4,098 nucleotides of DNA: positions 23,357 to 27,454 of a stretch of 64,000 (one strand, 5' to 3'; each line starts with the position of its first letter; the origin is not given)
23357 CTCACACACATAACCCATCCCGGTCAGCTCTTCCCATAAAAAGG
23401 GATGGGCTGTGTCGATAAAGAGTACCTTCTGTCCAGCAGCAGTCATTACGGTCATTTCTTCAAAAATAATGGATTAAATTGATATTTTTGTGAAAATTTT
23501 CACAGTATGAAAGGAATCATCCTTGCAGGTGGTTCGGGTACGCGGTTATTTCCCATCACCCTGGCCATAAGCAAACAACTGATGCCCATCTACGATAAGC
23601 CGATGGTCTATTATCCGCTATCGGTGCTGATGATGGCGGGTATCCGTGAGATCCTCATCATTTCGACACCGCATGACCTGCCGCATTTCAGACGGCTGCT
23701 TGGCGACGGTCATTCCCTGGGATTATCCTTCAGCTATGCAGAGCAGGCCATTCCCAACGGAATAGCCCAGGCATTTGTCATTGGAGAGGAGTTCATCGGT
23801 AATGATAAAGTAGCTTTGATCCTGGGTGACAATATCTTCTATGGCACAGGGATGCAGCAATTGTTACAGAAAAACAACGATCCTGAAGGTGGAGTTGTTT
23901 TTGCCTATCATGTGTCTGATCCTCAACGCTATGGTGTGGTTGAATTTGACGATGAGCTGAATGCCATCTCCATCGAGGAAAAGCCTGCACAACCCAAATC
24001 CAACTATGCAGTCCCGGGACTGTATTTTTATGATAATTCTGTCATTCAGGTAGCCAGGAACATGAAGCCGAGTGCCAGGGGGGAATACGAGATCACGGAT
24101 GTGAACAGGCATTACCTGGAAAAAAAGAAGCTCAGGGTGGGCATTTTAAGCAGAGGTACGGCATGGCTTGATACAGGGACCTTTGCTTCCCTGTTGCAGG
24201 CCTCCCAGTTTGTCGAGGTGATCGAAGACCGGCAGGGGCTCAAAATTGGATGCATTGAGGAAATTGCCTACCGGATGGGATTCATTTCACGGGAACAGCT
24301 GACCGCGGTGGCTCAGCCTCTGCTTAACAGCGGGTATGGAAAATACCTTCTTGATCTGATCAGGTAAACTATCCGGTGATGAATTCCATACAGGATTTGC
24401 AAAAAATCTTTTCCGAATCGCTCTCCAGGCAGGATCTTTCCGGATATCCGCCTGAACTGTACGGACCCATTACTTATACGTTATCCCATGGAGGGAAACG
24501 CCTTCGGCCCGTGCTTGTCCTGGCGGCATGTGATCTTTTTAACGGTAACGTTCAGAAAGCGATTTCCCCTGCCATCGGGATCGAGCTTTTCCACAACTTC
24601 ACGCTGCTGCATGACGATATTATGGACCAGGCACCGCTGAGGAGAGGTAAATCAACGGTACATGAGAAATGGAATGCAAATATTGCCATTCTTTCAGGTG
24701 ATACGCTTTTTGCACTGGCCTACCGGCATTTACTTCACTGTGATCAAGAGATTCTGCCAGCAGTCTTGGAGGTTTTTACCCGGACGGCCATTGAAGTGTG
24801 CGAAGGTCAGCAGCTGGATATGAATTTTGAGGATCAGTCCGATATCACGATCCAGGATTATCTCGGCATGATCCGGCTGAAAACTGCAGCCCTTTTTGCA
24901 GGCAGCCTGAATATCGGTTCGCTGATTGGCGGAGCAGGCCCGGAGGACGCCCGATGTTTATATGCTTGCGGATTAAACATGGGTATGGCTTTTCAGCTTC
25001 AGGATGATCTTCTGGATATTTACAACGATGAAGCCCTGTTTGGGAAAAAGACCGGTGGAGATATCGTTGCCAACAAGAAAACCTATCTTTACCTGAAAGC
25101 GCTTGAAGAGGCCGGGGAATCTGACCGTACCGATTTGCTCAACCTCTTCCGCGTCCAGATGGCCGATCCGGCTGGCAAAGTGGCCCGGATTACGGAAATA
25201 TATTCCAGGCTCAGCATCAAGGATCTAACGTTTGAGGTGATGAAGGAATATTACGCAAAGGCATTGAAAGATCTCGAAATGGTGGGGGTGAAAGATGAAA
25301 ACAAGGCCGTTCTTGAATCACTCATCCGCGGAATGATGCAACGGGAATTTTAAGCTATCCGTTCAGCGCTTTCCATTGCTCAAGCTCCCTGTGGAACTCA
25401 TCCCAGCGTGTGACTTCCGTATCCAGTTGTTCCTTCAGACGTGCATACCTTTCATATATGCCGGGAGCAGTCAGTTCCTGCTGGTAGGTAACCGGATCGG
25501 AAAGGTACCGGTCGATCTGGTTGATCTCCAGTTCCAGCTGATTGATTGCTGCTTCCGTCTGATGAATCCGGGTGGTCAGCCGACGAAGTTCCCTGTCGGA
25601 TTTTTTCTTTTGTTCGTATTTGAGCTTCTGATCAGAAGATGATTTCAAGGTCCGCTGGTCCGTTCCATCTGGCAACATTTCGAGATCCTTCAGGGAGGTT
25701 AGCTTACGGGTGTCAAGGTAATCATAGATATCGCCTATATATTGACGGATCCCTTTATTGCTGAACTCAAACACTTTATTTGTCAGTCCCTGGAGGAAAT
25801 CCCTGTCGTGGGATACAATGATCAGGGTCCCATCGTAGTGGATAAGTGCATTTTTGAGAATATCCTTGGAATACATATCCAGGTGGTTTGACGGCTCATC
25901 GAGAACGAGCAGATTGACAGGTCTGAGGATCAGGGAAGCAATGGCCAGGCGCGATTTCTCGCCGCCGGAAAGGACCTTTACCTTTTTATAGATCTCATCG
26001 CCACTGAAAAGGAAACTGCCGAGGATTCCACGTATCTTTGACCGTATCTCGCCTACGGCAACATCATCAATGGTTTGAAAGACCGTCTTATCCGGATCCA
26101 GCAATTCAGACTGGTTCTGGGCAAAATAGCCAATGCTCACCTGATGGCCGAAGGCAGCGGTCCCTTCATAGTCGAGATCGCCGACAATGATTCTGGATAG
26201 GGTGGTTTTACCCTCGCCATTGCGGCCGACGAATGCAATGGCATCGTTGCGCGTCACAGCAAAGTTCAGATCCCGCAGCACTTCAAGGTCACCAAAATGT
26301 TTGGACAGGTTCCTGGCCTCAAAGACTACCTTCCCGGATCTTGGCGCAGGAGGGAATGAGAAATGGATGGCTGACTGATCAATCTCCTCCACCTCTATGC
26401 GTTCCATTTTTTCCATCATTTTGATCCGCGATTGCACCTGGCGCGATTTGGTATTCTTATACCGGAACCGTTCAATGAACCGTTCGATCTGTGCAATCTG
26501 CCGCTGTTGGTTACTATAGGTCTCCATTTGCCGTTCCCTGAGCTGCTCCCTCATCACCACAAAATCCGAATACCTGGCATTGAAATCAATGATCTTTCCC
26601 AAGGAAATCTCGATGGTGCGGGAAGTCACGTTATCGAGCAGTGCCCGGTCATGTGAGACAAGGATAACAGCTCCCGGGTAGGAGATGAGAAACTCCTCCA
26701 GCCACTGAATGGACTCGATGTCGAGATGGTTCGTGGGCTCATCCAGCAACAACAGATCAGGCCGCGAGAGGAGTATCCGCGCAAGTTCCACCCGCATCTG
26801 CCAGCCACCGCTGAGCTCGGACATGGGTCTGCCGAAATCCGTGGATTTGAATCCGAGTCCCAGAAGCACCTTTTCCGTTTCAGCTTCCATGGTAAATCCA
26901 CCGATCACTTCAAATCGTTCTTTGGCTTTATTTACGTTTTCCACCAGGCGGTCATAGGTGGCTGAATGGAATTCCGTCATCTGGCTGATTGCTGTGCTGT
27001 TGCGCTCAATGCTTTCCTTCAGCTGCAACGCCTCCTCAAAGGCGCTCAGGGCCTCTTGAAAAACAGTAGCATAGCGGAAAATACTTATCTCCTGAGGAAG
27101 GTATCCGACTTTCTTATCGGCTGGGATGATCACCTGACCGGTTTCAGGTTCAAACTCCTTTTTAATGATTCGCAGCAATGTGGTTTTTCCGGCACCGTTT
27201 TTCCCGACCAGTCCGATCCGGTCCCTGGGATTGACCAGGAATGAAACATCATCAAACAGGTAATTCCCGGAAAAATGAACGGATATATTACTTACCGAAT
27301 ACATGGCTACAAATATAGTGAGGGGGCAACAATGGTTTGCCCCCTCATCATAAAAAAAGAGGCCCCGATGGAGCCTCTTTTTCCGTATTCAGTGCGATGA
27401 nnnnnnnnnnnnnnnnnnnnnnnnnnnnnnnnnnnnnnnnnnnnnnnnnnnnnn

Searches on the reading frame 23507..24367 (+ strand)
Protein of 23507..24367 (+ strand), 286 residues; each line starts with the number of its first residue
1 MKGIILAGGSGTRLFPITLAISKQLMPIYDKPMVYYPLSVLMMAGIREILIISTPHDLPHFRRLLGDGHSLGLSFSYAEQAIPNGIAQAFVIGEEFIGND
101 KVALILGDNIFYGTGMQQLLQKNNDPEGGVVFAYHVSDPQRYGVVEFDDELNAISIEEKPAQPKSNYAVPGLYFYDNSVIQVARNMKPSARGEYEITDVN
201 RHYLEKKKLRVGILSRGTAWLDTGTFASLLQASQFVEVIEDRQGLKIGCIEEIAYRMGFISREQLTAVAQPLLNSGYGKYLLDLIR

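Call 7: search_protein_families(library=ncbifam, proteins=[window:23507-24367:+], max_evalue=0.001)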
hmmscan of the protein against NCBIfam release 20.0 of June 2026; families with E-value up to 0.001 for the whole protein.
window:23507-24367:+ (286 aa): 30 families (the best 25 are shown)
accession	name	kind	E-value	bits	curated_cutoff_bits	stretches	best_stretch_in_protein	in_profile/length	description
TIGR01207.1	rmlA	equivalog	1.8e-143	476.8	360.65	1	2-285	1-285/286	glucose-1-phosphate thymidylyltransferase RfbA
NF012024.0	PRK15480.1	equivalog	3e-132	440.1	588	1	2-285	5-289/292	glucose-1-phosphate thymidylyltransferase RfbA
TIGR01208.1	rmlA_long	equivalog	5.5e-54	183.4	320.25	1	2-236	1-234/353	glucose-1-phosphate thymidylyltransferase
TIGR03992.1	Arch_glmU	subfamily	1.2e-42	146.3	292.1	1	1-235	1-226/393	bifunctional sugar-1-phosphate nucleotidylyltransferase/acetyltransferase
NF041173.1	Sug_nt_acttase_Thmprot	equivalog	8e-31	107.4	600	1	1-252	1-241/405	bifunctional sugar-1-phosphate nucleotidylyltransferase/acetyltransferase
NF041313.1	UDPGP_AglF_Halo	equivalog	3.3e-29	102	400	1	1-206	1-205/234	UTP--glucose-1-phosphate uridylyltransferase AglF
TIGR01099.1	galU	equivalog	8.8e-25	87.8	326.8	2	74-210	95-241/261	UTP--glucose-1-phosphate uridylyltransferase GalU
NF052502.1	man1P_GTase_Rv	exception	3e-24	85.5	440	1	3-234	3-228/352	mannose-1-phosphate guanylyltransferase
NF045761.1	NAMPUrTaseMurU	equivalog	4.4e-16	59.4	250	1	1-233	1-224/226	N-acetylmuramate alpha-1-phosphate uridylyltransferase MurU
NF003670.0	PRK05293.1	equivalog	9.8e-15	54.4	470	1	3-247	7-267/382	glucose-1-phosphate adenylyltransferase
NF009928.0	PRK13389.1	equivalog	1.2e-13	50.9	548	1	2-53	10-61/302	UTP--glucose-1-phosphate uridylyltransferase GalU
TIGR02091.1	glgC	equivalog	8e-12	44.9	424.9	1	101-233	114-256/364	glucose-1-phosphate adenylyltransferase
TIGR01173.1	glmU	equivalog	6e-11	41.9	366.85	1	3-205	3-204/452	bifunctional UDP-N-acetylglucosamine diphosphorylase/glucosamine-1-phosphate N-acetyltransferase GlmU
NF007516.0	PRK10122.1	equivalog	7.9e-11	41.6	534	1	2-53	5-56/297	UTP--glucose-1-phosphate uridylyltransferase GalF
NF049965.1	GlMnHpPGnyltfHddC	equivalog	2e-10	40.7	300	1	1-178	1-170/221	D-glycero-D-manno-heptose 1-phosphate guanosyltransferase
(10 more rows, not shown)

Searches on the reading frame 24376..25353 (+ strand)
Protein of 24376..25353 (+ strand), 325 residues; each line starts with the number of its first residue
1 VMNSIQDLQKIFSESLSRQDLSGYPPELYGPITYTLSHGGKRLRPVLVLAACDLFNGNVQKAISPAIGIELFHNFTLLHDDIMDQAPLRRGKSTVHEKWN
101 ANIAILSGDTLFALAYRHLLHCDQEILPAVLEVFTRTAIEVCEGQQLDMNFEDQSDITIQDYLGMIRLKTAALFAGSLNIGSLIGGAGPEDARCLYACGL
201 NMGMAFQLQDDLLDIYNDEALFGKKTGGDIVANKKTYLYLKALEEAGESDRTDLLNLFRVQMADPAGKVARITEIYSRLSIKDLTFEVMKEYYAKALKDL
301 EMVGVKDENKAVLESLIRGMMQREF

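Call 7: search_protein_families(library=ncbifam, proteins=[window:24376-25353:+], max_evalue=0.001)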
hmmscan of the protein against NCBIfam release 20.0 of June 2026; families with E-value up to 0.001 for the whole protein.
window:24376-25353:+ (325 aa): 16 families
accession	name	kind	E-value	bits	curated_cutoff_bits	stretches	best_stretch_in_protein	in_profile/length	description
NF041003.1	GGPP_syn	equivalog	5.3e-77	259.1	500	1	19-316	19-317/326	geranylgeranyl diphosphate synthase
NF040698.1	IdsA_Meth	equivalog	1.1e-75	254.8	468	1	14-323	16-326/328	short chain isoprenyl diphosphate synthase IdsA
NF041169.1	f2_encap_cargo4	exception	1.6e-71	241.3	450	1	37-324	47-333/334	family 2 encapsulin nanocompartment cargo protein polyprenyl transferase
NF040789.2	gerfarn_diphsyn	equivalog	1.6e-53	182.1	560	1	4-301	10-322/345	geranylfarnesyl diphosphate synthase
NF045485.1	FPPsyn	subfamily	1.7e-52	178.4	275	1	22-250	19-255/288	farnesyl diphosphate synthase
NF045685.1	GGPPSynCrtE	equivalog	4.4e-48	163.8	460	1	6-249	8-259/293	geranylgeranyl diphosphate synthase CrtE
NF045549.1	GGPPsyn_IdsB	equivalog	6.8e-47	160.2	475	1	38-276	63-301/346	geranylgeranyl diphosphate synthase IdsB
TIGR02748.1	GerC3_HepT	equivalog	2.2e-46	158.4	456.55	1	34-325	37-319/319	heptaprenyl diphosphate synthase component II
NF045628.1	HxpDPsynlarge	equivalog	2.3e-41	141.8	500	1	34-324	29-310/311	hexaprenyl-diphosphate synthase large subunit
NF042417.1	NPPPS_Mycobact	equivalog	3.4e-36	124.9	600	1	31-318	47-328/335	nonaprenyl/(2E,6E)-farnesyl/geranylgeranyl diphosphat synthase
NF008140.0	PRK10888.1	equivalog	1.1e-35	123.5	412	1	34-253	38-253/323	octaprenyl diphosphate synthase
TIGR02749.1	prenyl_cyano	equivalog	1.9e-35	122.5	383.2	1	28-309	32-307/322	solanesyl diphosphate synthase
NF007877.0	PRK10581.1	equivalog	2.3e-35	122.2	321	1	33-250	37-263/299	(2E,6E)-farnesyl diphosphate synthase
NF040627.1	GFPS_Meth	equivalog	6e-31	108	600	1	36-226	36-219/285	geranylfarnesyl diphosphate synthase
NF042416.1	GFPPS_Mycobact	equivalog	3.2e-26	92.1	600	1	38-322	40-347/350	bifunctional (2E,6E)-farnesyl/geranyl diphosphate synthase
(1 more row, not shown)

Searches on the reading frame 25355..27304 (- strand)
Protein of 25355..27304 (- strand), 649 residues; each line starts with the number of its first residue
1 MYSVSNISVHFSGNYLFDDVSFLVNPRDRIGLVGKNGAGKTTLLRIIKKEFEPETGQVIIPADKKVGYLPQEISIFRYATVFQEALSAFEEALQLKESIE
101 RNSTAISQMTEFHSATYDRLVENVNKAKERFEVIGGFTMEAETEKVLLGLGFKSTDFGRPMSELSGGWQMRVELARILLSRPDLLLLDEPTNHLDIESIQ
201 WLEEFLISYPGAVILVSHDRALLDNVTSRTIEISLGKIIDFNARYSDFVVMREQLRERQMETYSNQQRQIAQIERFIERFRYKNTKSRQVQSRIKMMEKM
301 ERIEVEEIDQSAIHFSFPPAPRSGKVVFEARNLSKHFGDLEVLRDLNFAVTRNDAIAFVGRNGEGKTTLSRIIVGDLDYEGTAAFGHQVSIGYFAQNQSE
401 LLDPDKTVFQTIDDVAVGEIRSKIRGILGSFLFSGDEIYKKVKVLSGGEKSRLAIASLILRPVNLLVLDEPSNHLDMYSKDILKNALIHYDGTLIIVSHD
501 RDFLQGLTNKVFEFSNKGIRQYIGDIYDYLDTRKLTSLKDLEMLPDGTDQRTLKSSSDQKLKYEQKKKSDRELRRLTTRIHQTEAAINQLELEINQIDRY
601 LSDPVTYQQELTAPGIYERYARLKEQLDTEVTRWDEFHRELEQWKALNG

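Call 7: search_protein_families(library=ncbifam, proteins=[window:25355-27304:-], max_evalue=0.001)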
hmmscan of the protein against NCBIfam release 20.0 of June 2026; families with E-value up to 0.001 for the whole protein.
window:25355-27304:- (649 aa): 194 families (the best 25 are shown)
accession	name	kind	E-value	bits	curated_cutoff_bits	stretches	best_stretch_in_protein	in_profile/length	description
NF000355.4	ribo_prot_ABC_F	equivalog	2.1e-128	429.3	380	2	2-513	3-498/499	ribosomal protection-like ABC-F family protein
NF007921.0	PRK10636.1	equivalog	1.2e-123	413.6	917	1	5-644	5-631/638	ABC transporter ATP-binding protein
NF050005.1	ABC_ATPase_Uup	equivalog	1.5e-123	413.3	900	1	2-638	4-633/636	ATP-binding cassette ATPase Uup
NF011646.0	PRK15064.1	equivalog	2.3e-121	405.8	762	1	1-534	1-528/530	ABC-F family ATPase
NF008358.0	PRK11147.1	equivalog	6.2e-116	388.1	936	1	3-638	5-629/635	ABC transporter ATP-binding protein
TIGR03719.1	ABC_ABC_ChvD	subfamily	1.6e-111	373.6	806.75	1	2-534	5-534/552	energy-dependent translational throttle protein EttA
NF008775.0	PRK11819.1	equivalog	2.8e-111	372.9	599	1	2-534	7-536/556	energy-dependent translational throttle protein EttA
NF000514.1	ABCF_OptrA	exception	7.1e-106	355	1450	1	2-642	21-653/655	ABC-F type ribosomal protection protein OptrA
NF000169.2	ABCF_Sal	exception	1e-90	305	725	3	122-544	90-532/542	Sal family ABC-F type ribosomal protection protein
NF000170.2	ABCF_Vga_all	exception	8.3e-88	295.1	725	3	282-534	222-473/521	Vga family ABC-F type ribosomal protection protein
NF000171.1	ABCF_producer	exception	1.2e-83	281.4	800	1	3-514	5-534/541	TlrC/CarA/OleB/SrmB family ABC-F type ribosomal protection protein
NF043038.1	ABCF_CplR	exception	5.2e-82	276.3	780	3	288-538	250-493/544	ABC-F type ribosomal protection protein CplR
NF000168.2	ABCF_Msr_all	exception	6.5e-80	269.1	680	4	280-479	245-443/487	Msr family ABC-F type ribosomal protection protein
NF000166.1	ABCF_CarA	exception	1.1e-68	231.8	1050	2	6-267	10-277/556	ABC-F type ribosomal protection protein Car(A)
NF000167.2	ABCF_Lsa_all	exception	3.7e-62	210.9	750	4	341-540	19-212/492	Lsa family ABC-F type ribosomal protection protein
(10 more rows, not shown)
